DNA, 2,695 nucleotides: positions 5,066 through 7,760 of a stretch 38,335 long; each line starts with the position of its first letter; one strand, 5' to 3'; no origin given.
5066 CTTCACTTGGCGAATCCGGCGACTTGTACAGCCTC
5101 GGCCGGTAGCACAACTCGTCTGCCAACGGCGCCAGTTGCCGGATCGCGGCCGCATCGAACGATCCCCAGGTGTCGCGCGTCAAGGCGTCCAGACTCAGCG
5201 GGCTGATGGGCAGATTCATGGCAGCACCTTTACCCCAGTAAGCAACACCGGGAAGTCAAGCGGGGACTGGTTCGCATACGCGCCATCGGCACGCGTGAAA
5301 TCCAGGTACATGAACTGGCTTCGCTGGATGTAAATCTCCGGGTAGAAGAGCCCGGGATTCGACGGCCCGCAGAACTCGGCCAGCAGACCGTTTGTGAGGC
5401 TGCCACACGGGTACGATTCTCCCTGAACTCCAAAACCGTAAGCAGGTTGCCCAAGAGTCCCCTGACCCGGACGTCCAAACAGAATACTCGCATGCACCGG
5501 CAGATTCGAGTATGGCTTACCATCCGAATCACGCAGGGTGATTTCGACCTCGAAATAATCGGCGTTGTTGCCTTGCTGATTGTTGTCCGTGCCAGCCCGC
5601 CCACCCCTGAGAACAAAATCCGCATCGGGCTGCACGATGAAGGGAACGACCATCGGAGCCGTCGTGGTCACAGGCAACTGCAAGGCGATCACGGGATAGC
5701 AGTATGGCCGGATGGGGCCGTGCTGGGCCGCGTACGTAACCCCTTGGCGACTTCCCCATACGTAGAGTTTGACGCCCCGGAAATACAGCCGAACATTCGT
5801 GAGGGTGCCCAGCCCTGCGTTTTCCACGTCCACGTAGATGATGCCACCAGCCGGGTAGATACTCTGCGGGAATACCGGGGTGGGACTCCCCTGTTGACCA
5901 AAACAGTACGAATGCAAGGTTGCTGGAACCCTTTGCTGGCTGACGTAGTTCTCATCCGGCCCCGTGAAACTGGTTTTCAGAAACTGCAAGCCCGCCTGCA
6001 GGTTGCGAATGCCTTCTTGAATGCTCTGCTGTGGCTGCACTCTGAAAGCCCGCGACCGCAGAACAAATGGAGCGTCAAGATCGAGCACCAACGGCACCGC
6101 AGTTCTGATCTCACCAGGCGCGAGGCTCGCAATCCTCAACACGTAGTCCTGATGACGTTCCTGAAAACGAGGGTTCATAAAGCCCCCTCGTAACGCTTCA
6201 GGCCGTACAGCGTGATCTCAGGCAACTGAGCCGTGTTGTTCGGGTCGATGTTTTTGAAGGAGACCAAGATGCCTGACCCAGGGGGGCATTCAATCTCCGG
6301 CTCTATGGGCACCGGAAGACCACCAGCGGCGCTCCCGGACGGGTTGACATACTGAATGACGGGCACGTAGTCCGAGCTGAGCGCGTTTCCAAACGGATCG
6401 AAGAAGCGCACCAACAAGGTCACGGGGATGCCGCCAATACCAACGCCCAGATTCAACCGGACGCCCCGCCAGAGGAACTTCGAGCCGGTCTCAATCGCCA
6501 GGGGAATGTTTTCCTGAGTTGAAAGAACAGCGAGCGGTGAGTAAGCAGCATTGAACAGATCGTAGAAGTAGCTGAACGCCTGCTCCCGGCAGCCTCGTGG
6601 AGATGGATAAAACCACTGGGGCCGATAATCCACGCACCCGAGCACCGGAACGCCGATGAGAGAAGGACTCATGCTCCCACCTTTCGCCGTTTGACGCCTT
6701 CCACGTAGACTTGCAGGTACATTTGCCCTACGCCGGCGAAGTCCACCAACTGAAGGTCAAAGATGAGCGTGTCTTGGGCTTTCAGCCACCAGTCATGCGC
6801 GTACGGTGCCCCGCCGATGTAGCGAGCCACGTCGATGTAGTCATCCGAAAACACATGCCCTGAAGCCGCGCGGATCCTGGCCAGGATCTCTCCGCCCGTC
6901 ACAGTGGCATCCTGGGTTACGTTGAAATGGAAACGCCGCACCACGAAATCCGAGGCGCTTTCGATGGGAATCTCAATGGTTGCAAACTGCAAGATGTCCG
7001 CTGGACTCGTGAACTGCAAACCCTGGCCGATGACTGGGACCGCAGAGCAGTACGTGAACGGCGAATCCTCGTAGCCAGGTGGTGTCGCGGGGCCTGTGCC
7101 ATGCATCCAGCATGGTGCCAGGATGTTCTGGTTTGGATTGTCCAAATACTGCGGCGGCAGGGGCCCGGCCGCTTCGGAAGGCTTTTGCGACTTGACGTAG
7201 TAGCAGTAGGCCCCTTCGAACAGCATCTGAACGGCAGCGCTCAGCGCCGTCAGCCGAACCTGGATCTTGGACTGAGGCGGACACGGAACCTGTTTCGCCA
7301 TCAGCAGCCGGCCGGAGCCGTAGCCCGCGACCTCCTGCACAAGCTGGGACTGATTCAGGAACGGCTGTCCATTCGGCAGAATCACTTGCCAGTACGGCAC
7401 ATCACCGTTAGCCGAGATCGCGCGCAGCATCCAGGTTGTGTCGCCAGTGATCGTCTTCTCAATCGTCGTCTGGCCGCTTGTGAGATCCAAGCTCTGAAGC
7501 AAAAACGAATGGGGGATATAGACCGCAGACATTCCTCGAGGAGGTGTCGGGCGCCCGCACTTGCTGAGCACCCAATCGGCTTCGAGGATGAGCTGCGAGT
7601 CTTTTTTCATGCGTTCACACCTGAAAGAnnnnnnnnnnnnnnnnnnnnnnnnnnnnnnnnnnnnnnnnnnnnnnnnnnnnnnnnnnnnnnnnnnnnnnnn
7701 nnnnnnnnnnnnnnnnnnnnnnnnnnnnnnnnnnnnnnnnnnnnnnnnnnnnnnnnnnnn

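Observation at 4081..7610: Five ATGA-coupled genes carrying seven copies of one beta-strand module (1+1+2+1+2), possibly single and double jelly-rolls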

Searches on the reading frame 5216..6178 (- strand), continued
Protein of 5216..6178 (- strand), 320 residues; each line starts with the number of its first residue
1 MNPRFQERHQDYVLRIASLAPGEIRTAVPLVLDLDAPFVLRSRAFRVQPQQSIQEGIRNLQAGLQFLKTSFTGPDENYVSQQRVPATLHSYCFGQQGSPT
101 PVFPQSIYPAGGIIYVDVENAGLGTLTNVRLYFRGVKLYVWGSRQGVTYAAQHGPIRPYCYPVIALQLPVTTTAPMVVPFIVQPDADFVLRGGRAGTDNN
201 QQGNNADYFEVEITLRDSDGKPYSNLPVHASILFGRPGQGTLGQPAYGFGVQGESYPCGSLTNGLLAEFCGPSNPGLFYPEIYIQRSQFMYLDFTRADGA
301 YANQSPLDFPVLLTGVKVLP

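Call 72: search_protein_families(library=pfam, proteins=[L011:4056-5420:+, L011:2870-3808:+, L011:10804-12033:+, L011:13139-14023:+, L011:14025-15425:+, L012:1451-2803:+, L012:18814-20946:+, L012:15555-16568:+, L012:5706-6662:-, L012:6824-7738:+], max_evalue=0.01)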
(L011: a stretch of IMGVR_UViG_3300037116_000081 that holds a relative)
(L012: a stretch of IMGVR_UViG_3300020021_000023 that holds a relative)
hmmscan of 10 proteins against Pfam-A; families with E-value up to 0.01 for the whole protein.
L011:4056-5420:+ (454 aa): 2 families
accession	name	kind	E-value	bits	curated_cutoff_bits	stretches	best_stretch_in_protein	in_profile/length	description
PF13641.12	Glyco_tranf_2_3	-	0.002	18.6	27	0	284-446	75-216/230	Glycosyltransferase like family 2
PF00535.33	Glycos_transf_2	-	0.0064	16.9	23.3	0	299-346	80-126/168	Glycosyl transferase family 2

L011:2870-3808:+ (312 aa): 0 families

L011:10804-12033:+ (409 aa): 1 family
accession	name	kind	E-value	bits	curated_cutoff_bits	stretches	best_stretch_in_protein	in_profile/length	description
PF14312.12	FG-GAP_2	-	1.6e-30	105.4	23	4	279-328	1-49/49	FG-GAP repeat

L011:13139-14023:+ (294 aa): 0 families

L011:14025-15425:+ (466 aa): 0 families

L012:1451-2803:+ (450 aa): 3 families
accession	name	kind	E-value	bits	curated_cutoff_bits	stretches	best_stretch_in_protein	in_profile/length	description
PF13439.12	Glyco_transf_4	-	7.7e-06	26.5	28.5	0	104-139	1-36/170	Glycosyltransferase Family 4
PF00534.26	Glycos_transf_1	-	0.00038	20.5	26.4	1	300-377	62-136/172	Glycosyl transferases group 1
PF13692.12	Glyco_trans_1_4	-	0.0017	19.1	27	1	302-374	47-119/142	Glycosyl transferases group 1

L012:18814-20946:+ (710 aa): 0 families

L012:15555-16568:+ (337 aa): 1 family
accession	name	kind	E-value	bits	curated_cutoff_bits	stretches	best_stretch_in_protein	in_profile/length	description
PF00535.33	Glycos_transf_2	-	0.00056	20.3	23.3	1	114-202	79-168/168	Glycosyl transferase family 2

L012:5706-6662:- (318 aa): 0 families

L012:6824-7738:+ (304 aa): 0 families

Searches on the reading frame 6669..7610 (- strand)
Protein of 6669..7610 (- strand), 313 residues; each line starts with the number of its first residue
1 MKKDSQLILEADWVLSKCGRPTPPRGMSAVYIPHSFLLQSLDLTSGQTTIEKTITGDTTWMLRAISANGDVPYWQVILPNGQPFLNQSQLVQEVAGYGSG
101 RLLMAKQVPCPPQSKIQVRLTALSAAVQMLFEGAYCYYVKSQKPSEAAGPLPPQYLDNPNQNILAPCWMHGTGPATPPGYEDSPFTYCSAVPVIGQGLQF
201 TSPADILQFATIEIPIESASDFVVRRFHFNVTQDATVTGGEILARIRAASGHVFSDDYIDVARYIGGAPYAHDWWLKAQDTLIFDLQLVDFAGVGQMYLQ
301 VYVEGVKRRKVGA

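Call 5: search_protein_families(library=pfam, proteins=[window:6669-7610:-], max_evalue=1)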
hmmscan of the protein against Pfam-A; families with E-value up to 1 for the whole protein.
window:6669-7610:- (313 aa): 0 families

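Call 6: search_protein_families(library=phrogs, proteins=[window:6669-7610:-], max_evalue=1)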
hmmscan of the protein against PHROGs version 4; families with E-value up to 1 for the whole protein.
window:6669-7610:- (313 aa): 0 families

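Call 13: find_related_loci(query=window:6669-7610:-, collection=viral_contigs, flank=10000)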
Query window:6669-7610:- (313 aa) in viral_contigs; peptide patterns used: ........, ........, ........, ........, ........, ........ (x = any residue, [..] = any of these).
2 stretches matched a pattern; 1 encode a relative of the query (tblastn E <= 1e-3); 1 distinct loci.
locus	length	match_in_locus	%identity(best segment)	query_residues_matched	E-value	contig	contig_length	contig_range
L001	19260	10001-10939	96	1-313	0e+0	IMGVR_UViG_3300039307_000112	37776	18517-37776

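Call 68: search_dna_similar(query=window:6669-7610:-, collection=phages, mode=protein, max_evalue=1)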
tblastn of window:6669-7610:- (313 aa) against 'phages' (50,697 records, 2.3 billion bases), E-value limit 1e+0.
No match.
